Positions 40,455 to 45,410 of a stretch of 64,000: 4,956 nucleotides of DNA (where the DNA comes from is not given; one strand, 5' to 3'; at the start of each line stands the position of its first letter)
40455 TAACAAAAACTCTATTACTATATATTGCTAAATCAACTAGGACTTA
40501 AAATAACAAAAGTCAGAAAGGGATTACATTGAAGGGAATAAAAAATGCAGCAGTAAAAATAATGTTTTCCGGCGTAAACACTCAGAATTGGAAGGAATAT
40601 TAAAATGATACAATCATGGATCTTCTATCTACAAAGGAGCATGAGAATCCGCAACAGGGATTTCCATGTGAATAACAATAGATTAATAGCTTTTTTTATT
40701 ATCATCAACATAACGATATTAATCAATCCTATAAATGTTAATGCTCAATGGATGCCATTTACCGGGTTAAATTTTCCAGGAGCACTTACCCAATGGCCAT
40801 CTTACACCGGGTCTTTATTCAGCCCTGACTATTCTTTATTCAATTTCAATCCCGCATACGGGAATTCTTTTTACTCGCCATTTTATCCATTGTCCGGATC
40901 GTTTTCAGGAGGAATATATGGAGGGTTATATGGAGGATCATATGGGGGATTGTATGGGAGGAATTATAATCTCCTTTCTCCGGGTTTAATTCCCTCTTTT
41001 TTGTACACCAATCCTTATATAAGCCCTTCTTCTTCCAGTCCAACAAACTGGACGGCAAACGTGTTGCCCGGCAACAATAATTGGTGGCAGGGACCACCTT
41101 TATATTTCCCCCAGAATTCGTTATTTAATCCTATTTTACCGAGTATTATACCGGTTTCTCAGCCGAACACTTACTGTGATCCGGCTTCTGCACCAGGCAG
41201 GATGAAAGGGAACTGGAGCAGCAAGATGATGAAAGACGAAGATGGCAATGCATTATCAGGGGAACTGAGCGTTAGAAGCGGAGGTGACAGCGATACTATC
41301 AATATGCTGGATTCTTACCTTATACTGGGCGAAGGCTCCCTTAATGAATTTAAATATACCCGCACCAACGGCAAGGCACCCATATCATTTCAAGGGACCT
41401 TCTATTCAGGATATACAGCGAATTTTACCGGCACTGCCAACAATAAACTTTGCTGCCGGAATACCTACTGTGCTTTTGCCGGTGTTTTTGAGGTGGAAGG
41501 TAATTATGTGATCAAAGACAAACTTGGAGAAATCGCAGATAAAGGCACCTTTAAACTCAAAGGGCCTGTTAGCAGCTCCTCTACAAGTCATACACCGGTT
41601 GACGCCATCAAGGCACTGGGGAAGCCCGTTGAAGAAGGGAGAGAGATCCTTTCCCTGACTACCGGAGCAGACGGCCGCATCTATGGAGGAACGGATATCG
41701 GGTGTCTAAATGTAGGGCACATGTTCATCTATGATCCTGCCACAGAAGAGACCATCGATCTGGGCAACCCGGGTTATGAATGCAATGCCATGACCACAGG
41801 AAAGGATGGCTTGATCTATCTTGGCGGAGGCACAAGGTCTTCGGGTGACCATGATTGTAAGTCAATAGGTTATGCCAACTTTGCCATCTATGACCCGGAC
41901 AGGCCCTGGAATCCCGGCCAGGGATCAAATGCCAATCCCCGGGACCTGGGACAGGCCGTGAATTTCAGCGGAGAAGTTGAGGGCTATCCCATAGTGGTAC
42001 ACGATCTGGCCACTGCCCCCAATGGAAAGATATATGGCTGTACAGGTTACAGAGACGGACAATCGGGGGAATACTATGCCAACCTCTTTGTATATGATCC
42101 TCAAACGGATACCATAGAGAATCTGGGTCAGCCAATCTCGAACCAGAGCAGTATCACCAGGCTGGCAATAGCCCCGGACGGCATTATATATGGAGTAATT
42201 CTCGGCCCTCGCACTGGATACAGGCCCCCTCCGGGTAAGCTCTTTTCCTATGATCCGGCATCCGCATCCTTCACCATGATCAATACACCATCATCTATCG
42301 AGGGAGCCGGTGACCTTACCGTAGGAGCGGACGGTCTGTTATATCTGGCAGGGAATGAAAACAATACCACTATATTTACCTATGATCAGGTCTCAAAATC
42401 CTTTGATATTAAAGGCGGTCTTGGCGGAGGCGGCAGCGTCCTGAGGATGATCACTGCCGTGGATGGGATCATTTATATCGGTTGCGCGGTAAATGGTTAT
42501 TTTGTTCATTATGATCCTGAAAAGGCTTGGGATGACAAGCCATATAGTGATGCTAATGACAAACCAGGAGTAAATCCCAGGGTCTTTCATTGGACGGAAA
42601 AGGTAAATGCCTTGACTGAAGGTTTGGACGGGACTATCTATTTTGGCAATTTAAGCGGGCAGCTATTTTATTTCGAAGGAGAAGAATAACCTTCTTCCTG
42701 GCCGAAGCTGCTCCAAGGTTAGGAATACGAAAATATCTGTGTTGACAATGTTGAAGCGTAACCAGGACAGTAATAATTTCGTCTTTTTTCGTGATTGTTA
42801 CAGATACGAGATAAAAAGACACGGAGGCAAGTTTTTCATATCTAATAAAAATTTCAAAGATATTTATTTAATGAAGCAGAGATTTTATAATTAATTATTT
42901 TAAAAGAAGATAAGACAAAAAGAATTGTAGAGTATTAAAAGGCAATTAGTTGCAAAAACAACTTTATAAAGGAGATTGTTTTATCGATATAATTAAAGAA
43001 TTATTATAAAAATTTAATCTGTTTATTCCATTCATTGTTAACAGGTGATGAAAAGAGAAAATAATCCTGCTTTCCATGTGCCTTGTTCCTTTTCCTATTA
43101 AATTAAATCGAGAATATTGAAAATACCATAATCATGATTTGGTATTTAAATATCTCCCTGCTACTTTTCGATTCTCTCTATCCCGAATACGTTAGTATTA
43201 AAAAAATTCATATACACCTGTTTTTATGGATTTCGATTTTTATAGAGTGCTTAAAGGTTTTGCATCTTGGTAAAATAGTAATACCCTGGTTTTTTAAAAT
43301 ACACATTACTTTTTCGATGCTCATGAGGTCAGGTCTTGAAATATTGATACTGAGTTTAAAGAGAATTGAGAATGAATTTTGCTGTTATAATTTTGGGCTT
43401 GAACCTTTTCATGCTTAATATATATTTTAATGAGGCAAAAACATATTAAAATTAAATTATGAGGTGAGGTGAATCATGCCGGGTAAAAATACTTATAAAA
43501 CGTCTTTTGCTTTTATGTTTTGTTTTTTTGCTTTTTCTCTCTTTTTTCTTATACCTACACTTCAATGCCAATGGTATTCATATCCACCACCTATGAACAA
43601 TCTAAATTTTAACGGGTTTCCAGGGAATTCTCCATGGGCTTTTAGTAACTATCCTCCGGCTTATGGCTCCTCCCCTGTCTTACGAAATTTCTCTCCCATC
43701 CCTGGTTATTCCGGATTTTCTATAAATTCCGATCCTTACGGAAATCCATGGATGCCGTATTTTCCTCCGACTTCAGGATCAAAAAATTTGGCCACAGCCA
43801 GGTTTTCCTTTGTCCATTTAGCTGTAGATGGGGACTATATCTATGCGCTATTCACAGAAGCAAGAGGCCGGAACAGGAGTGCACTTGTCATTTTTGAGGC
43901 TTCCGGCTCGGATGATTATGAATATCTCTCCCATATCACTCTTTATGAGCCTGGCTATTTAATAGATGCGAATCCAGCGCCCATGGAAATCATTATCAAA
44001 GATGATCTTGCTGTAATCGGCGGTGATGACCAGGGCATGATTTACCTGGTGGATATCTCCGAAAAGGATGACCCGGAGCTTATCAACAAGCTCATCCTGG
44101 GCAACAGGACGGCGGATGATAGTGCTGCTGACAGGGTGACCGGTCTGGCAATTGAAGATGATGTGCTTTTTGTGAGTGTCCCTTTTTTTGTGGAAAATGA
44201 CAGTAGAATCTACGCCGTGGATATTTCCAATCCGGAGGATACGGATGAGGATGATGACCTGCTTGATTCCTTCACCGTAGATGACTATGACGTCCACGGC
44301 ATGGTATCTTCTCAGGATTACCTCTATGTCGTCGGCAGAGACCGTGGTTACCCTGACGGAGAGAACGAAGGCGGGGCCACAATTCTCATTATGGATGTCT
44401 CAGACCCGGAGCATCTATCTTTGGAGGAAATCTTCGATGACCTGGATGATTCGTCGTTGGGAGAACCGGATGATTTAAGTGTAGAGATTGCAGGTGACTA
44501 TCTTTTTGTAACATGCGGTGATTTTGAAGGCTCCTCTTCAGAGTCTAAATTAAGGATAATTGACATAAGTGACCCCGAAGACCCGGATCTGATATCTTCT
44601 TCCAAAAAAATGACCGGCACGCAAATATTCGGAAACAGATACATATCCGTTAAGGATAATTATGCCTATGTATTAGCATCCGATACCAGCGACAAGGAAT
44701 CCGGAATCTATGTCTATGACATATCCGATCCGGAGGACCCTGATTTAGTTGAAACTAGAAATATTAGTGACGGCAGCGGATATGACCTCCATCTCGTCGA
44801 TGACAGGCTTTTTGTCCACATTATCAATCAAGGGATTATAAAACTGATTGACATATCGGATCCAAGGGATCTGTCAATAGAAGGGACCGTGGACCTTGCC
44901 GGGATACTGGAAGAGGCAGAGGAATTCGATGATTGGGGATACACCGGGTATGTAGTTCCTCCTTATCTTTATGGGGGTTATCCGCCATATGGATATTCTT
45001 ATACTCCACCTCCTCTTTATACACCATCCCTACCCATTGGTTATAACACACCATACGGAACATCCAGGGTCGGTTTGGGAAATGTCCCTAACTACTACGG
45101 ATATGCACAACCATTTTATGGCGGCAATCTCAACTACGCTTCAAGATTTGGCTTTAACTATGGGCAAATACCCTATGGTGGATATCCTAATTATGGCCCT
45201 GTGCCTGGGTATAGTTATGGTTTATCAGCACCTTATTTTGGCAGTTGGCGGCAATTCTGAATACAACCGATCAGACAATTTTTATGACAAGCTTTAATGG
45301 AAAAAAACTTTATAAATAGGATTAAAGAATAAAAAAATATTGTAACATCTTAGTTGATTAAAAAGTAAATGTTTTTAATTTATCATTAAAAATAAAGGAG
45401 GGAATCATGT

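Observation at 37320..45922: Five-gene cassette bookended by paralogous small proteins: small - LVIVD - 7-blade propeller - LVIVD - small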

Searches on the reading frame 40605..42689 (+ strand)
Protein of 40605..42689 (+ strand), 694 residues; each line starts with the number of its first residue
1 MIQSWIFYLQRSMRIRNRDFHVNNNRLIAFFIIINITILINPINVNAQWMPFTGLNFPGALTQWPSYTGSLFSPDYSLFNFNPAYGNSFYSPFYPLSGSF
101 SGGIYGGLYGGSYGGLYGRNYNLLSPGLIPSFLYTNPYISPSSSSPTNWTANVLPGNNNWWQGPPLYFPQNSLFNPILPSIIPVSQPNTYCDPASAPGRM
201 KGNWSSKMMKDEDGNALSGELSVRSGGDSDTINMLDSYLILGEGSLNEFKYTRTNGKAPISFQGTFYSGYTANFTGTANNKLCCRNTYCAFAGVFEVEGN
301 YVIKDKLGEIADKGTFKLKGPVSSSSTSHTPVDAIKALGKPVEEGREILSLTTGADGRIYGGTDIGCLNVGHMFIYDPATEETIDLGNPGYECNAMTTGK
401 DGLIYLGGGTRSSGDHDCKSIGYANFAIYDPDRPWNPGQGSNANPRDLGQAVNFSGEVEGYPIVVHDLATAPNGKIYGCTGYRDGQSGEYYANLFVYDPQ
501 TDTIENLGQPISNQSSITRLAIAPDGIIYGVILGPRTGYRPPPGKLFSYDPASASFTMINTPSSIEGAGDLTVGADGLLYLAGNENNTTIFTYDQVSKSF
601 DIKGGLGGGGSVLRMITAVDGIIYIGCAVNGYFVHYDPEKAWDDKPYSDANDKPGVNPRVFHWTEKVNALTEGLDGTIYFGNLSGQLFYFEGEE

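Call 3: search_protein_families(library=pfam, proteins=[window:40605-42689:+], max_evalue=0.1)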
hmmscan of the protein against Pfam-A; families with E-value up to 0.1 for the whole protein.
window:40605-42689:+ (694 aa): 1 family
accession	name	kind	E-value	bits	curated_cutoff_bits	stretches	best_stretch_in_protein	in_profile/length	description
PF13964.12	Kelch_6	-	4.2e-06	27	25.3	1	470-510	8-46/50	Kelch motif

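Call 10: search_protein_families(library=ncbifam, proteins=[window:40605-42689:+], max_evalue=0.1)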
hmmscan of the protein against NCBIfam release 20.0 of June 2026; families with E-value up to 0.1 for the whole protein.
window:40605-42689:+ (694 aa): 0 families

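Call 57: search_solved_structures(query=window:40605-42689:+, max_evalue=1)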
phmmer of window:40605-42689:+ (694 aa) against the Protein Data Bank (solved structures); distinct sequences matched with E-value up to 1: 2.
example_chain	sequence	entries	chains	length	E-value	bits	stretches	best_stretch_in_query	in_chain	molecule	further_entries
1tme_3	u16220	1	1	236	0.016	16.8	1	121-186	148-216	THEILER'S MURINE ENCEPHALOMYELITIS VIRUS (SUBUNIT VP3)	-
1tmf_3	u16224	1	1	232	0.17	13.4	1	121-185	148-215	THEILER'S MURINE ENCEPHALOMYELITIS VIRUS (SUBUNIT VP3)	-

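Call 84: search_protein_families(library=padloc, proteins=[window:40605-42689:+], max_evalue=0.01)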
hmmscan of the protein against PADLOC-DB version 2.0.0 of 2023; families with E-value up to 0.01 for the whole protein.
window:40605-42689:+ (694 aa): 0 families

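Call 85: search_protein_families(library=phrogs, proteins=[window:40605-42689:+], max_evalue=0.01)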
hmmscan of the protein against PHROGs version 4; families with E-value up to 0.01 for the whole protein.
window:40605-42689:+ (694 aa): 0 families

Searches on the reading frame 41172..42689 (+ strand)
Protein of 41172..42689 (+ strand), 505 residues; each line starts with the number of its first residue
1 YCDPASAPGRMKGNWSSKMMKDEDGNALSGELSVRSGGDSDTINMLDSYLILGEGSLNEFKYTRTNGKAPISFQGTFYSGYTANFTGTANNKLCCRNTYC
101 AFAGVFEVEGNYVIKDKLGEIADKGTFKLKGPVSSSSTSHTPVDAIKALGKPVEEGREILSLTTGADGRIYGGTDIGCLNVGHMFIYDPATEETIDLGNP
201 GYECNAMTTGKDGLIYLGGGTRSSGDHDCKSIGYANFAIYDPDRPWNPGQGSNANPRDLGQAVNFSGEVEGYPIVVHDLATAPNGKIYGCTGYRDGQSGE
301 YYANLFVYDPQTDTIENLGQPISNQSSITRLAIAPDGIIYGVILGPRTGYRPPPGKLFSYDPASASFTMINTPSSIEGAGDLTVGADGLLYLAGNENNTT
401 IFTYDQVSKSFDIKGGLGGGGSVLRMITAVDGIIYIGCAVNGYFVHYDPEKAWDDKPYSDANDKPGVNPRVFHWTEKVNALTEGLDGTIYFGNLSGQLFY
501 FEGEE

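Call 43: find_related_loci(query=window:41172-42689:+, collection=metagenome_contigs, flank=10000)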
Query window:41172-42689:+ (505 aa) in metagenome_contigs; peptide patterns used: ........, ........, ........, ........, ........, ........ (x = any residue, [..] = any of these).
219 stretches matched a pattern; 1 encode a relative of the query (tblastn E <= 1e-3); 1 distinct loci.
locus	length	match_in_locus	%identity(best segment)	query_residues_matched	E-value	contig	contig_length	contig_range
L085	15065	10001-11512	51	4-505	4e-155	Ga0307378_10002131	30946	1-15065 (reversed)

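Call 67: predict_structure(protein=window:41172-42689:+)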
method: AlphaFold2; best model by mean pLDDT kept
length: 505 residues; sequences in the alignment: 1
mean_pLDDT: 59.2   pTM: 0.62
mean pLDDT of the five models: 59.2, 58.6, 50.5, 48.1, 41.3
residues with pLDDT >= 90: 12; 70-90: 180; 50-70: 107; < 50: 206
segments of 3 or more residues with pLDDT < 50: 1-109, 113-115, 125-144, 176-180, 223-232, 248-256, 258-271, 323-326, 347-352, 418-420, 452-468
pLDDT, mean of each block of 10 residues (from residue 1): 24 23 31 26 25 32 35 41 41 33 38 51 45 31 56 67 90 64 80 77 79 83 45 66 60 46 42 72 88 64 80 77 53 86 60 69 86 61 85 67 84 63 74 74 64 43 43 67 87 81 55
secondary structure, 60 per line:
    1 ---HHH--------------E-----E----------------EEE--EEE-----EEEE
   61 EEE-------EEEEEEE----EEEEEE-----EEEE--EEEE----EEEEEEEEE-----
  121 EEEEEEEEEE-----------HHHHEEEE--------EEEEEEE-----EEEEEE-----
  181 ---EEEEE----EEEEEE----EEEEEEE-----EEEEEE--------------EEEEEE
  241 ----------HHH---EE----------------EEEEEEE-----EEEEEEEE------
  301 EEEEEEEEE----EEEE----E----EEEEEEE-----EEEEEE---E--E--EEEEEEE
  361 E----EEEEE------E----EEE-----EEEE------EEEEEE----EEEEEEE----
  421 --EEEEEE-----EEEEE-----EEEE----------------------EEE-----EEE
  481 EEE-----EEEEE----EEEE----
elements in order: E44-46 E49-51 E57-63 E71-77 E82-87 E93-96 E99-102 E107-115 E121-130 H142-145 E146-149 E158-164 E170-175 E184-188 E193-198 E203-209 E215-220 E235-240 E275-281 E287-294 E301-309 E314-317 E327-333 E339-344 E354-361 E366-370 E382-384 E390-393 E400-405 E410-416 E423-428 E434-438 E444-447 E470-472 E478-483 E489-493 E498-501

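Call 72: fold_search(model_id=the predicted structure, library=pdb)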
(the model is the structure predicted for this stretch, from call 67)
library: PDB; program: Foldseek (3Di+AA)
matches with E <= 10: 1162; with E <= 0.001: 769
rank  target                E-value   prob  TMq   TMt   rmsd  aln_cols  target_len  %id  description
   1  9e2g_2B               1.8e-10  1.00  0.45  0.37  17.1       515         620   11  Cryo-EM structure of 48 nm repeat of microtubule doublet from T. brucei flagellum (released 2025-03-12)
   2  5m11                  8.6e-10  1.00  0.43  0.31  16.2       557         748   14  Structural and functional probing of PorZ, an essential bacterial surface component of the type-IX secretion system of h (released 2016-11-09)
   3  9d0a_B                1.1e-09  1.00  0.47  0.75   4.4       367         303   11  CryoEM structure of PAR2 with endogenous tethered ligand. (released 2025-05-07)
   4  6s5u_B                1.4e-09  1.00  0.40  0.63   6.7       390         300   13  Strictosidine Synthase from Ophiorrhiza pumila in complex with N-[2-(1H-Indol-3-yl)ethyl]-3-methyl-1-butanamine (released 2020-04-08)
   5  9e2g_2C               1.4e-09  1.00  0.45  0.37  17.0       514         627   12  Cryo-EM structure of 48 nm repeat of microtubule doublet from T. brucei flagellum (released 2025-03-12)
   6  7xbw_D                2.3e-09  1.00  0.47  0.70   4.3       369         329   11  Cryo-EM structure of the human chemokine receptor CX3CR1 in complex with Gi1 (released 2022-07-13)
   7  6s5m                  2.8e-09  1.00  0.40  0.61   6.9       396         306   13  Strictosidine Synthase from Ophiorrhiza pumila in complex with (S)-1-n-propyl-2,3,4,9-tetrahydro-1H-beta-carboline (released 2020-04-08)
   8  8x7a_B                3.4e-09  1.00  0.43  0.62   5.5       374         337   12  Treprostinil bound Prostacyclin Receptor G protein complex (released 2024-03-06)
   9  6s5u_E                3.4e-09  1.00  0.40  0.63   6.6       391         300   13  Strictosidine Synthase from Ophiorrhiza pumila in complex with N-[2-(1H-Indol-3-yl)ethyl]-3-methyl-1-butanamine (released 2020-04-08)
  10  9m58_A                3.7e-09  1.00  0.41  0.50  10.6       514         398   10  Cu/Zn-superoxide dismutase from Deinococcus radiodurans (Calcium-free) (released 2025-09-24)
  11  6rmv_A                3.9e-09  1.00  0.47  0.67   4.9       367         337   11  The crystal structure of a TRP channel peptide bound to a G protein beta gamma heterodimer (released 2020-10-14)
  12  7roo                  4.1e-09  1.00  0.45  0.36  10.9       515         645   13  Crystal structure of Friedel-Crafts alkylating enzyme CylK from Cylindospermum licheniforme with bromide (released 2022-03-23)
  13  6s5u_A                4.5e-09  1.00  0.40  0.62   6.7       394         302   13  Strictosidine Synthase from Ophiorrhiza pumila in complex with N-[2-(1H-Indol-3-yl)ethyl]-3-methyl-1-butanamine (released 2020-04-08)
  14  9jco_B                5.5e-09  1.00  0.47  0.68   4.7       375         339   11  Cryo-EM structure of the proton-sensing GPCR (GPR4)-Gs protein complex at pH 6.5 (released 2025-07-09)
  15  9rsc_7                6.0e-09  1.00  0.34  0.42   7.3       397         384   13  Ternary complex of an improved charged molecular glue degrader ZZ2-SO2H, BRD4(BD1) neosubstrate, and the CTLH E3 ligas (released 2026-04-08)
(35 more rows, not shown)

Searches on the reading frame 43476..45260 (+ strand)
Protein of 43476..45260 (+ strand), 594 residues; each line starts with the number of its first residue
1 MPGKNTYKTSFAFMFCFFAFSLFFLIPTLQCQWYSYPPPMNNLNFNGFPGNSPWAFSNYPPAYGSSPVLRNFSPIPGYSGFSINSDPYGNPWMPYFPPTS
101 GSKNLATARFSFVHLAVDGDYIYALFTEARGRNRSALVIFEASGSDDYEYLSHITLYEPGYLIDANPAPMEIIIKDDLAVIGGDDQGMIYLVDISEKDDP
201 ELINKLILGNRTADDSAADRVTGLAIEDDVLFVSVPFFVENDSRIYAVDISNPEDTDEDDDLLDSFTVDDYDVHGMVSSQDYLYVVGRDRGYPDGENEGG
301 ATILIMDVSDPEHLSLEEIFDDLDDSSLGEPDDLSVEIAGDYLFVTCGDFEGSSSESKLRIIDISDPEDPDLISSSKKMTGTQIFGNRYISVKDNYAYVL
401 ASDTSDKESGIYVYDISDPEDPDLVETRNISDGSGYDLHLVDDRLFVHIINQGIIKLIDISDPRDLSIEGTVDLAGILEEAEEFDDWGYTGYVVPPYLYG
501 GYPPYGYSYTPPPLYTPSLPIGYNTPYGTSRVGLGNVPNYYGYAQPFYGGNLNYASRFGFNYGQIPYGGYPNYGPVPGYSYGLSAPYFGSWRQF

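Call 3: search_protein_families(library=pfam, proteins=[window:43476-45260:+], max_evalue=0.1)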
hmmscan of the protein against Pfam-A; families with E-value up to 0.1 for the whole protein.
window:43476-45260:+ (594 aa): 4 families
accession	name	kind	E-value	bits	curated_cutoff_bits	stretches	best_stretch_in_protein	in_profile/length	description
PF09826.15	Beta_propel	-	2.3e-06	27.2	22.4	0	339-447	20-127/495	Beta propeller domain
PF08309.17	LVIVD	-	1.1e-05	25.1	20.2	1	390-426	7-38/42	LVIVD repeat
PF05694.17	SBP56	-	0.0098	15.2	34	0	441-482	313-355/453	56kDa selenium binding protein (SBP56)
PF13964.12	Kelch_6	-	0.024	15.1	25.3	0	335-364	6-35/50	Kelch motif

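Call 10: search_protein_families(library=ncbifam, proteins=[window:43476-45260:+], max_evalue=0.1)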
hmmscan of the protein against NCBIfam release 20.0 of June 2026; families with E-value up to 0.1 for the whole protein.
window:43476-45260:+ (594 aa): 1 family
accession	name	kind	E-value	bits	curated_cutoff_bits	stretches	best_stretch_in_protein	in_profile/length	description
TIGR04312.1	choice_anch_B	subfamily_domain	0.0001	21.7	100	1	357-477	53-177/364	choice-of-anchor B family protein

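Call 84: search_protein_families(library=padloc, proteins=[window:43476-45260:+], max_evalue=0.01)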
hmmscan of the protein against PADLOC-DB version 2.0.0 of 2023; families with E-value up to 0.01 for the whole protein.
window:43476-45260:+ (594 aa): 0 families

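Call 85: search_protein_families(library=phrogs, proteins=[window:43476-45260:+], max_evalue=0.01)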
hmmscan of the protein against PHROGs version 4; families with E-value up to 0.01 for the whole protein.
window:43476-45260:+ (594 aa): 0 families
